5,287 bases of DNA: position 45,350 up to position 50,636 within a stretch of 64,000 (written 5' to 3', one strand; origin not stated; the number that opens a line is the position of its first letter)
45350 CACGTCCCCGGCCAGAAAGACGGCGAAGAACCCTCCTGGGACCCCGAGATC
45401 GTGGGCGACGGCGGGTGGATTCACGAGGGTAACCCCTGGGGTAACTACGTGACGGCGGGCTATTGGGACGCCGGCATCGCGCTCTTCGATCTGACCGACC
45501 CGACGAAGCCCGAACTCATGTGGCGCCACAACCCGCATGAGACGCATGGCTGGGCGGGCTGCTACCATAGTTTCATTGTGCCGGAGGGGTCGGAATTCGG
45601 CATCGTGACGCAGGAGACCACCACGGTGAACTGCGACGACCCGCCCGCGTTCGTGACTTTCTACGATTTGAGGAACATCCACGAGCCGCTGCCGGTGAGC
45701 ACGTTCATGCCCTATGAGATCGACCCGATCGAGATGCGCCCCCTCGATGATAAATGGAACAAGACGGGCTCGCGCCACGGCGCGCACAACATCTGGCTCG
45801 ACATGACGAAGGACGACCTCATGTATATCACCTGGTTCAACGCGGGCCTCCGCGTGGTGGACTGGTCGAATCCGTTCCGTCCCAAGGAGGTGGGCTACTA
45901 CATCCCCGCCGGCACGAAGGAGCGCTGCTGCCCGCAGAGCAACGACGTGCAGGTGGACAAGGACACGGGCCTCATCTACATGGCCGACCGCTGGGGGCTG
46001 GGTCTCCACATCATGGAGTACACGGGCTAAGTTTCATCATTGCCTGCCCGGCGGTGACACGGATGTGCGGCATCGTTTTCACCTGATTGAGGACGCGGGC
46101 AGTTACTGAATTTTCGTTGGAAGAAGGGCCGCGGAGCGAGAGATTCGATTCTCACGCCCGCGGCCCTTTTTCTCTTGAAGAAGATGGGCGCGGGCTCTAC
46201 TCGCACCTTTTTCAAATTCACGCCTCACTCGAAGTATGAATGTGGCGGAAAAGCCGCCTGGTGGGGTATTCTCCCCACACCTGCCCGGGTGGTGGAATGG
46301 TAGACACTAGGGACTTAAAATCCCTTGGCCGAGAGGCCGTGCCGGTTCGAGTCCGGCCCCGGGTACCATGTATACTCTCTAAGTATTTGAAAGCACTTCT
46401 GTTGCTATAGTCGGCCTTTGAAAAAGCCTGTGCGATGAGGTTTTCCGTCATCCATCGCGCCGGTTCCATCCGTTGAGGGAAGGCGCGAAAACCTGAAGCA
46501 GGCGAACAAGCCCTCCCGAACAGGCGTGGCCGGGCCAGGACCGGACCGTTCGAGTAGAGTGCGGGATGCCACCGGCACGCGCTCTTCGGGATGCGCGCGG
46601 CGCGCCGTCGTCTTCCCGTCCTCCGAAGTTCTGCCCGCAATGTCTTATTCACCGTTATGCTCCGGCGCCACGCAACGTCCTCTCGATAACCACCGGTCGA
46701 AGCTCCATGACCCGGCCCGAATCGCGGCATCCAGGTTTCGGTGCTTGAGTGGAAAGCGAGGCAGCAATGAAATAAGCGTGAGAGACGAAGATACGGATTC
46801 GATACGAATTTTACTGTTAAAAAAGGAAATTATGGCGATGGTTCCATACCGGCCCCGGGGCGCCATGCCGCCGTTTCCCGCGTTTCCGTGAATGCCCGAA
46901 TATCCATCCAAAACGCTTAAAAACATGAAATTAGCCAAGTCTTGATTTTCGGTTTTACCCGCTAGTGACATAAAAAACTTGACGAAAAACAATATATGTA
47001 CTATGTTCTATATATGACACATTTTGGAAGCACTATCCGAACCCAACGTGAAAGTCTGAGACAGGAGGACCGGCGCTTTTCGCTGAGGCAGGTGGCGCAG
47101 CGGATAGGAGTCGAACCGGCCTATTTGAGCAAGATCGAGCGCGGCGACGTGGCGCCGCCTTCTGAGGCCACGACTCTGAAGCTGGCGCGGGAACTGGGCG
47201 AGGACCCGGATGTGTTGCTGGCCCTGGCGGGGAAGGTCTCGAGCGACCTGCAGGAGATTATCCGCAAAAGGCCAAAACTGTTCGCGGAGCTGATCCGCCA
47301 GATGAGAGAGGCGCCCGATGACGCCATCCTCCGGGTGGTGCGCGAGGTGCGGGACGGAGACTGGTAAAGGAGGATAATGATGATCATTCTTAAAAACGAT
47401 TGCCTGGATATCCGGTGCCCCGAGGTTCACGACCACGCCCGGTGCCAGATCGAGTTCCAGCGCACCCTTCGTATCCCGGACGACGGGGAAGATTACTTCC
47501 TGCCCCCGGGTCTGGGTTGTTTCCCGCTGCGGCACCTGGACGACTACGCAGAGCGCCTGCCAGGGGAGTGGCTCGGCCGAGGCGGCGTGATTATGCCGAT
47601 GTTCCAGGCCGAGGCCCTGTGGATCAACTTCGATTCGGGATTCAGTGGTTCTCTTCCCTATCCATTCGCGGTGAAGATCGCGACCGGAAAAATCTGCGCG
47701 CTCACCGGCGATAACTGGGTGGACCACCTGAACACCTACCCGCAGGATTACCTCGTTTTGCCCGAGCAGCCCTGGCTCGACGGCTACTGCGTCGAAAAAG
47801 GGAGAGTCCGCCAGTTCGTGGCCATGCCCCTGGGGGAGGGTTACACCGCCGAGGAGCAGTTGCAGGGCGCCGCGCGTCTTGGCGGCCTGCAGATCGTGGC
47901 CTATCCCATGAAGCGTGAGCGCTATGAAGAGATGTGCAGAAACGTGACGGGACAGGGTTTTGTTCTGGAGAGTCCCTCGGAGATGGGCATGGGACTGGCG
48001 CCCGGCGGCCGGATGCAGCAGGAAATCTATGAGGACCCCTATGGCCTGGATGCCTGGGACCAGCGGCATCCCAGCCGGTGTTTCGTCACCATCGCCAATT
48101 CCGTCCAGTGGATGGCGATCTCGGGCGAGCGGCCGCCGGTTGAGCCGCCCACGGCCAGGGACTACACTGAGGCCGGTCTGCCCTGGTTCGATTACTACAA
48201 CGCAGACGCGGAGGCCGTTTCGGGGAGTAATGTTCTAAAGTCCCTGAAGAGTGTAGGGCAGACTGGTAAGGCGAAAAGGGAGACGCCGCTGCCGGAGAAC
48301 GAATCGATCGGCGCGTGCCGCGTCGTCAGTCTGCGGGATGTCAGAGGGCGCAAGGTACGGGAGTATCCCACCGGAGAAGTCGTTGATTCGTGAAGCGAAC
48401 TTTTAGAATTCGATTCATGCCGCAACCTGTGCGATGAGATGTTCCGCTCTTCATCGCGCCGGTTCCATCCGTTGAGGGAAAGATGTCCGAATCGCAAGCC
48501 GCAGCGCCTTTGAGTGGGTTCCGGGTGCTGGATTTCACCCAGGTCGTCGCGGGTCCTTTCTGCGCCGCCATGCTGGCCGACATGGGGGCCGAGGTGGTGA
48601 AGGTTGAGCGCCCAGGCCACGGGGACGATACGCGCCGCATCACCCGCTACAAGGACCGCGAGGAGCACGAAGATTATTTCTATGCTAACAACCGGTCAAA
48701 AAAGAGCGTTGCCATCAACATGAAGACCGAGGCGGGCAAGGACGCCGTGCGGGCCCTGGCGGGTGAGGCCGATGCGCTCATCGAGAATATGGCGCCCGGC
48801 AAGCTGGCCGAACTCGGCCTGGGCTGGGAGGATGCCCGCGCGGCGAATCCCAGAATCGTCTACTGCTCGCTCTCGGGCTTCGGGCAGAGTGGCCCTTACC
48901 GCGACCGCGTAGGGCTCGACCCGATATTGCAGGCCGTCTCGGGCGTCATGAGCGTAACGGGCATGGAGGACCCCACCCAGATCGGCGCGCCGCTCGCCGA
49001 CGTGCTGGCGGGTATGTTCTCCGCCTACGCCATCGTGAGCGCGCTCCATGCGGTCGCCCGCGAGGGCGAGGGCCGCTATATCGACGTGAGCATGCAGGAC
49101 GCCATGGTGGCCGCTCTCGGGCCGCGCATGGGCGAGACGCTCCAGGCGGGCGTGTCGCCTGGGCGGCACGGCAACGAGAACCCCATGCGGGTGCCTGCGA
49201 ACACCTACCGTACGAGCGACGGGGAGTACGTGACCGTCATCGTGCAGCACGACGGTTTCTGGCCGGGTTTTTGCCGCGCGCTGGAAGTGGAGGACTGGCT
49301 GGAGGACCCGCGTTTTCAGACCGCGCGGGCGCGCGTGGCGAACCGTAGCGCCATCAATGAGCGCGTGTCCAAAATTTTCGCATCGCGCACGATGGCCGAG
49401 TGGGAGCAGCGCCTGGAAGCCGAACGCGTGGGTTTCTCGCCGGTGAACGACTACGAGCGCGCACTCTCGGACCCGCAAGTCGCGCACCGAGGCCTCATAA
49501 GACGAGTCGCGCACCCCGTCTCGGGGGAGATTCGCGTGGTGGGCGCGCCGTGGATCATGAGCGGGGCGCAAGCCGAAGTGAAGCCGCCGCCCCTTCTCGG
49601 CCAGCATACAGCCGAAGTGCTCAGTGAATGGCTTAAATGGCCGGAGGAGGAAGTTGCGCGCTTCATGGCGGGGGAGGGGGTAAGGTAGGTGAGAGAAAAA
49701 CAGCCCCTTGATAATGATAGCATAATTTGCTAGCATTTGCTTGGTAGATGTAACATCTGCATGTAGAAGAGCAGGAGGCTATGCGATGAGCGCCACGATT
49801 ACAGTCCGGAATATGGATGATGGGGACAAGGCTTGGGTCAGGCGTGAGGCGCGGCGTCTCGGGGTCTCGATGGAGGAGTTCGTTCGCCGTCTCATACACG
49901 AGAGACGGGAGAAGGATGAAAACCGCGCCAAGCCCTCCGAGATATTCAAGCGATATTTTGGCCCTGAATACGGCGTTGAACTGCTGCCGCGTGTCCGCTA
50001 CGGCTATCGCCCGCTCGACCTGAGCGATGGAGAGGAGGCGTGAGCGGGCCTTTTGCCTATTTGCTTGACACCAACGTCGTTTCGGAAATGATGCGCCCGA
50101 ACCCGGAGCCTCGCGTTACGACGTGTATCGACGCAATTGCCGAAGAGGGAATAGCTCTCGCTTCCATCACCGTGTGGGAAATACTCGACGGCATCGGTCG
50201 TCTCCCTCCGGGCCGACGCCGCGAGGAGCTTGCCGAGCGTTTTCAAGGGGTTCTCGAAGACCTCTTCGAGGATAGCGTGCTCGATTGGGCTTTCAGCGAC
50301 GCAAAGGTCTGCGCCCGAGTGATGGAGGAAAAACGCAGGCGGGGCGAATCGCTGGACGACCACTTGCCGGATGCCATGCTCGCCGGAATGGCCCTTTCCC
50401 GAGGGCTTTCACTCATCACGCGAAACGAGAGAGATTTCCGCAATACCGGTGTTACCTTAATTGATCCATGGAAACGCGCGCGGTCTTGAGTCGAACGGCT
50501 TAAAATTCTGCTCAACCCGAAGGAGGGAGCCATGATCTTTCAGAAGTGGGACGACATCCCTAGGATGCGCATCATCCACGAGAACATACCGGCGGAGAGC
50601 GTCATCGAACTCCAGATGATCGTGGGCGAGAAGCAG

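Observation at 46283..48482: tRNA-Leu-adjacent ~2-kb insertion bracketed by 55-bp direct repeats and carrying only an XRE regulator and a 338-aa protein of unknown family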

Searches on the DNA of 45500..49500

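Call 6: search_rna_families(source=window, start=45500, end=49500, threshold=evalue, max_evalue=1)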
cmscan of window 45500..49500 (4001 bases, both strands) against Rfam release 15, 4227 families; matches with E-value up to 1: 4.
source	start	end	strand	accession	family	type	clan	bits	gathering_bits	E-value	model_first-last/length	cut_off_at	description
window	46283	46365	+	RF00005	tRNA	Gene; tRNA;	CL00001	56.4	29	1.1e-10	1-71/71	no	tRNA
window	46109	46187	-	RF04220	HCV_SL588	Cis-reg;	-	29.7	79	0.0046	1-81/81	no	SL588 non-coding RNA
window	46110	46183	+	RF01922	mir-654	Gene; miRNA;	-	25.3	63.5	0.016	1-81/81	no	mir-654 microRNA precursor family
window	46116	46178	+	RF03360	mir-3156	Gene; miRNA;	-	22.5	76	0.47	1-77/77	no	mir-3156 microRNA precursor family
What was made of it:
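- On Known RNA family (for the 55-nt element and the 46369-47013 region): Only the tRNA scores above chance in 45500-49500 at E up to 1 (call 6).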

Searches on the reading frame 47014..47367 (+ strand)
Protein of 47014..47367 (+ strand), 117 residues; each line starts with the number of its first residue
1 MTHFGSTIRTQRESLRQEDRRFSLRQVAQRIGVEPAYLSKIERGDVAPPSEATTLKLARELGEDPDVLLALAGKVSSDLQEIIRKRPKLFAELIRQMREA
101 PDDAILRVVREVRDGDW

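Call 7: search_protein_families(library=pfam, proteins=[window:47014-47367:+], max_evalue=0.1)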
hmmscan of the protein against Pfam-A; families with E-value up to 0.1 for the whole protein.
window:47014-47367:+ (117 aa): 7 families
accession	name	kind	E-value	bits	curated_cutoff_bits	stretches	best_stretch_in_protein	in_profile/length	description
PF13560.12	HTH_31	-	1.1e-10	42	27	1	4-69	2-62/64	Helix-turn-helix domain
PF01381.28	HTH_3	-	1.6e-09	38.1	23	1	15-68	4-55/55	Helix-turn-helix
PF12844.13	HTH_19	-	8.6e-08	32.4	30.2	1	20-73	11-63/64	Helix-turn-helix domain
PF13413.12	HTH_25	-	0.00027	21.1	24.6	1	18-48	7-37/62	Helix-turn-helix domain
PF13443.12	HTH_26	-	0.0032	18.1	22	1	19-66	8-55/63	Cro/C1-type HTH DNA-binding domain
PF13744.12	HTH_37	-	0.034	14.4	27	1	18-64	28-74/80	Helix-turn-helix domain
PF15978.11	TnsD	-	0.054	13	32.4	1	3-98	182-277/355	Tn7-like transposition protein D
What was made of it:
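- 47014..47367 (+): XRE-family repressor of 117 aa, translated from a leaderless mRNA. It has an HTH domain plus a conserved C-terminal helix region that ends in ............. Pfam HTH_31 and HTH_3 (call 7).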

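Call 8: search_protein_families(library=padloc, proteins=[window:47014-47367:+], max_evalue=1)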
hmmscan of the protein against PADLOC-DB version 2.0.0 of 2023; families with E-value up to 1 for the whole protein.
window:47014-47367:+ (117 aa): 9 families
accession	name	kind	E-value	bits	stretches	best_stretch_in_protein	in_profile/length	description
PDLC04142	capH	-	8e-08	31.3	1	13-108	12-91/103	capH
PDLC02926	HTH_VI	-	7e-06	24.2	1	19-94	12-84/92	-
PDLC03949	RmrA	-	0.00065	16.7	1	12-71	6-64/363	-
PDLC03665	Control_protein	-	0.0017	16.6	1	14-45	15-46/77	control protein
PDLC03943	RmrA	-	0.0037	14.4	1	21-68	15-61/370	-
PDLC03947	RmrA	-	0.0051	13.7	1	17-52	20-55/383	-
PDLC03946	RmrA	-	0.0068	13.2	1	11-62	5-55/357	-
PDLC03954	RmrA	-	0.031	11.2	1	18-87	20-88/380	-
PDLC03948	RmrA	-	0.032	11.1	1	15-61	13-60/397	-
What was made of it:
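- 47014..47367 (+): PADLOC capH at 8e-8 (call 8).
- On ImmR/ImmA or CapH/CapP regulatory pair: PADLOC capH at 8e-8, covering residues 13-108 (call 8).
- The XRE matches PADLOC capH at 8e-8 (call 8). The XRE matches capH (call 8).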

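Call 9: search_protein_families(library=ncbifam, proteins=[window:47014-47367:+], max_evalue=1)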
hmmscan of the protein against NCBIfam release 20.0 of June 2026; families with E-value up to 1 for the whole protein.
window:47014-47367:+ (117 aa): 10 families
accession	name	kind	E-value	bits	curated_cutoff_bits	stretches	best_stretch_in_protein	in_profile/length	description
NF046032.1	TransRegSlrRBacil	equivalog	0.00058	20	250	1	19-59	12-52/149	HTH-type transcriptional regulator SlrR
TIGR02607.1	antidote_HigA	equivalog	0.0012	18.7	47.7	1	22-73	21-71/81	HigA family addiction module antitoxin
TIGR00270.2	TIGR00270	equivalog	0.0019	18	110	1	4-61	76-127/159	multiprotein bridging factor aMBF1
TIGR03830.1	CxxCG_CxxCG_HTH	subfamily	0.011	15.5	61.8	1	21-69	78-124/127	type II TA system antitoxin MqsA family protein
TIGR02612.1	mob_myst_A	hypoth_equivalog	0.013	15.4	122.6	1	22-92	39-106/150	mobile mystery protein A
NF041951.1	phage_RstR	subfamily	0.017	15.4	80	1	19-77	13-70/108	RstR family transcriptional repressor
TIGR02147.1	Fsuc_second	paralog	0.035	13.6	50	1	8-45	14-52/272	TIGR02147 family protein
NF038139.1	Reg_Aceta_RamB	equivalog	0.043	12.4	700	1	14-66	9-59/465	acetate metabolism transcriptional regulator RamB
NF041677.1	trans_regClgR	equivalog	0.097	12.8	170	1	22-51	22-51/113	transcriptional regulator ClgR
NF006015.0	PRK08154.1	subfamily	0.1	11.8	204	1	3-83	30-104/314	anaerobic benzoate catabolism transcriptional regulator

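Call 10: search_protein_families(library=phrogs, proteins=[window:47014-47367:+], max_evalue=1)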
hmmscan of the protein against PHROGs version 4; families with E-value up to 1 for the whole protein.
window:47014-47367:+ (117 aa): 25 families
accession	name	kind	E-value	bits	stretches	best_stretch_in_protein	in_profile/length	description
phrog_8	-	transcription regulation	5.7e-09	36.9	1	12-102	165-248/346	transcriptional regulator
phrog_638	-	transcription regulation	6.8e-07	30.2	1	17-72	13-67/145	transcriptional regulator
phrog_7241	-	transcription regulation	9e-07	30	1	16-69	69-121/122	transcriptional regulator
phrog_4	-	transcription regulation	3.2e-06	27.4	1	13-77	143-200/400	transcriptional repressor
phrog_2439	-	transcription regulation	6.3e-06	26.3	1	18-72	17-70/367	transcriptional regulator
phrog_5823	-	transcription regulation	8.9e-06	26.1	1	3-72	6-70/404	transcriptional regulator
phrog_1373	-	transcription regulation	0.0001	23.3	1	22-82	77-136/166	transcriptional regulator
phrog_6223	-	transcription regulation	0.0012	19.9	1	18-57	14-53/73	transcriptional repressor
phrog_3949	-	transcription regulation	0.0019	19.2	1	24-83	29-88/161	transcriptional repressor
phrog_2967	-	transcription regulation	0.0079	16.8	1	17-83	24-87/225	transcriptional regulator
phrog_37705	-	unknown function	0.0093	16.6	1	31-82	30-83/278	-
phrog_4441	-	DNA, RNA and nucleotide metabolism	0.011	17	1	15-72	12-70/98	HTH DNA binding protein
phrog_2328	-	transcription regulation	0.023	15.5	1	23-66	30-72/128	transcriptional repressor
phrog_18104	-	transcription regulation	0.027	15.4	1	23-63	15-54/57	transcriptional regulator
phrog_2104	-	unknown function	0.045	14.9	1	21-55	52-86/103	-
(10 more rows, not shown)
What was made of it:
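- Tried and rejected: Pfam, NCBIfam, PADLOC and PHROGs gave nothing (calls 7-10).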

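Call 83: find_related_loci(query=A5, collection=viral_contigs, flank=3000)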
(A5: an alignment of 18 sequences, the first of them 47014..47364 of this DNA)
Query A5 (117 aa) in viral_contigs; peptide patterns used: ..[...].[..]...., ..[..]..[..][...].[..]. (x = any residue, [..] = any of these).
66 stretches matched a pattern; 38 encode a relative of the query (tblastn E <= 1e-3); 38 distinct loci.
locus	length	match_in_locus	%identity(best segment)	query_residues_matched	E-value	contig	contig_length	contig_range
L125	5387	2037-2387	68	1-117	5e-52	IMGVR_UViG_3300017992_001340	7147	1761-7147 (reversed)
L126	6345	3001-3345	63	3-117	1e-47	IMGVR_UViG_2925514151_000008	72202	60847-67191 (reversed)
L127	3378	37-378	65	4-117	4e-46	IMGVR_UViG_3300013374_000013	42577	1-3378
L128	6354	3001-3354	58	1-117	2e-41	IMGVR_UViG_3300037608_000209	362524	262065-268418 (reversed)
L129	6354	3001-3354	55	1-117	1e-39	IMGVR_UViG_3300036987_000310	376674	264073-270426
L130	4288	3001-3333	54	4-117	2e-36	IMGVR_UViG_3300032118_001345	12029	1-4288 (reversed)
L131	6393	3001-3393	50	1-117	3e-36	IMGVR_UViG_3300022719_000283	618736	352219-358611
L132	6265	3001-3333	54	4-117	2e-36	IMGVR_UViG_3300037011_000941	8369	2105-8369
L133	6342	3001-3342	50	1-117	1e-33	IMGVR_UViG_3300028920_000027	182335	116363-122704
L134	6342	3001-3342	46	4-117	8e-33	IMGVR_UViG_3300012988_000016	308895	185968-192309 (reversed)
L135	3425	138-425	48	4-98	1e-23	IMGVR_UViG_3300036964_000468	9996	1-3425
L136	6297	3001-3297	44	4-102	2e-23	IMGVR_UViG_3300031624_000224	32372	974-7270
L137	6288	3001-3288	47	4-98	4e-23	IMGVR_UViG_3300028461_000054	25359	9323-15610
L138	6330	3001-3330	40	4-113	5e-23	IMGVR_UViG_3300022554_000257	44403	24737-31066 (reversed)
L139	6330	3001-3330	39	4-113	1e-22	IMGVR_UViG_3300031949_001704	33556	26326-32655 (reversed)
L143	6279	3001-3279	43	3-98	5e-21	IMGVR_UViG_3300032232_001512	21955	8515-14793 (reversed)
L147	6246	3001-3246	43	3-89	4e-15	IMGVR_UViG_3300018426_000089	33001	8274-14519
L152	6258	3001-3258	38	3-93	1e-12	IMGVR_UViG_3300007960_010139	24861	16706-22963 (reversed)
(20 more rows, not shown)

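Call 85: search_protein_families(library=pfam, proteins=[L130:3330-3764:+, L136:3363-4061:+, L138:3357-4082:+, L139:3360-4061:+, L143:3441-4067:+, L147:3308-3796:+, L152:3286-3603:+, L135:504-1202:+], max_evalue=0.01)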
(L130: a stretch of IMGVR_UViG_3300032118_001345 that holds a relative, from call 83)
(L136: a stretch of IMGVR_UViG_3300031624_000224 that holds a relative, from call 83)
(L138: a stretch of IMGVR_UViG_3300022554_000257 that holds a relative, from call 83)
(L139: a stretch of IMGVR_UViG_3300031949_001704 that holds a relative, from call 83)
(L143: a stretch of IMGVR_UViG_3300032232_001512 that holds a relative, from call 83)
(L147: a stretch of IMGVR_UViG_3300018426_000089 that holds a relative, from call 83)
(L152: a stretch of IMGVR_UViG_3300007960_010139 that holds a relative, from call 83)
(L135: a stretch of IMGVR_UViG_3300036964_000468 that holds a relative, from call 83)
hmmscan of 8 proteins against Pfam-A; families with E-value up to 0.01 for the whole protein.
L130:3330-3764:+ (145 aa): 0 families

L136:3363-4061:+ (233 aa): 1 family
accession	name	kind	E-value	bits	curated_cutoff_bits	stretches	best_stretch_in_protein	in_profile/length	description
PF06114.19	Peptidase_M78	-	6.7e-10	39.3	22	1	88-215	38-122/123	IrrE N-terminal-like domain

L138:3357-4082:+ (242 aa): 1 family
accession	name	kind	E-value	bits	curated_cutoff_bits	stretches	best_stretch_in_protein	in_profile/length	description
PF06114.19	Peptidase_M78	-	5.4e-11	42.8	22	1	90-176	38-109/123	IrrE N-terminal-like domain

L139:3360-4061:+ (234 aa): 1 family
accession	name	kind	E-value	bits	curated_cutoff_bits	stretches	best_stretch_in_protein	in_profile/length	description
PF06114.19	Peptidase_M78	-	1.4e-08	35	22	1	89-200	38-106/123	IrrE N-terminal-like domain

L143:3441-4067:+ (209 aa): 1 family
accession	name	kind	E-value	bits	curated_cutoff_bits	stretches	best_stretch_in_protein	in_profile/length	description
PF24175.2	SU10_adaptor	-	1.2e-19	71.9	27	1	6-196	2-185/194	SU10 adaptor protein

L147:3308-3796:+ (163 aa): 6 families
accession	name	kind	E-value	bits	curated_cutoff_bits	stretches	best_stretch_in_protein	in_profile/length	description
PF01381.28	HTH_3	-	6.1e-09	36.2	23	1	43-92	5-53/55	Helix-turn-helix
PF13560.12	HTH_31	-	9.6e-08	32.7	27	1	35-92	2-59/64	Helix-turn-helix domain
PF12844.13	HTH_19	-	8.8e-07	29.2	30.2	1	46-97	11-61/64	Helix-turn-helix domain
PF13413.12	HTH_25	-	0.00041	20.5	24.6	1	38-90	1-58/62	Helix-turn-helix domain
PF13443.12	HTH_26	-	0.0015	19.2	22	1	46-90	9-53/63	Cro/C1-type HTH DNA-binding domain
PF13518.12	HTH_28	-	0.0071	16.9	25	0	43-69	8-34/52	Helix-turn-helix domain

L152:3286-3603:+ (106 aa): 0 families

L135:504-1202:+ (233 aa): 1 family
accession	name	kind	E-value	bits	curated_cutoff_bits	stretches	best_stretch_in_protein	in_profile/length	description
PF06114.19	Peptidase_M78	-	1.7e-12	47.6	22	1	89-215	39-122/123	IrrE N-terminal-like domain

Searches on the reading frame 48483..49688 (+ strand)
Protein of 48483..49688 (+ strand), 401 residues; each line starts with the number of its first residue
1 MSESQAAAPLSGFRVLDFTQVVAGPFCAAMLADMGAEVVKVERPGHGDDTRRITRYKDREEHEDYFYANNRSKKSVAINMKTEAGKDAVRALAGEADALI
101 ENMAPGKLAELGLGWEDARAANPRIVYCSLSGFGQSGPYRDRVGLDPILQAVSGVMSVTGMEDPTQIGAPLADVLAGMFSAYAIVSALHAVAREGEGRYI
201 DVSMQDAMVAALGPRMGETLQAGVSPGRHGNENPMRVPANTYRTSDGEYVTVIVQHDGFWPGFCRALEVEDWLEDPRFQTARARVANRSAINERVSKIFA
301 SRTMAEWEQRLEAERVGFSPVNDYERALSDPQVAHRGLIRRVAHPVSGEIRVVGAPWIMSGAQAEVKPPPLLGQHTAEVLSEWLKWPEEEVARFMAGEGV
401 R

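Call 7: search_protein_families(library=pfam, proteins=[window:48483-49688:+], max_evalue=0.1)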
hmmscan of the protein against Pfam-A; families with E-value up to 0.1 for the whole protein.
window:48483-49688:+ (401 aa): 1 family
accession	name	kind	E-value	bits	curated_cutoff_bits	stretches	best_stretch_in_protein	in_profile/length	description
PF02515.22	CoA_transf_3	-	4.3e-126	421.3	23.3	1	10-376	1-366/366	CoA-transferase family III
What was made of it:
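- Checked: Copy B ends 2 nt before the ATG of a CoA_transf_3 gene at 48483-49688 (Pfam 4e-126, call 7).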

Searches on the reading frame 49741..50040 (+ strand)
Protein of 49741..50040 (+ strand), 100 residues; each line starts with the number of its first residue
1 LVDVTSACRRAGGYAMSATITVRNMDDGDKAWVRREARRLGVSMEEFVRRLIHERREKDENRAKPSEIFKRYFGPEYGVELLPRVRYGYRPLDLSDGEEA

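Call 77: search_protein_families(library=pfam, proteins=[window:49741-50040:+], max_evalue=0.001)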
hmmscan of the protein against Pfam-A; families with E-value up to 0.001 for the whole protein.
window:49741-50040:+ (100 aa): 1 family
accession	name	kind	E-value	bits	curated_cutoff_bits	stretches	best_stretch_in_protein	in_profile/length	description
PF22513.2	FitA-like_RHH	-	8.5e-09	35.7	27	1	18-54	1-37/39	Antitoxin FitA-like, ribbon-helix-helix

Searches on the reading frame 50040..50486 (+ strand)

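Call 77: search_protein_families(library=pfam, proteins=[window:50040-50486:+], max_evalue=0.001)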
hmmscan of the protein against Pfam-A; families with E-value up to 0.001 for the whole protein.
window:50040-50486:+ (149 aa): 1 family
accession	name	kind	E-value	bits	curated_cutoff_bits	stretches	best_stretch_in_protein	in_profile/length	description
PF01850.27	PIN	-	1.3e-12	48.8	23.6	1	7-136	1-117/120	PIN domain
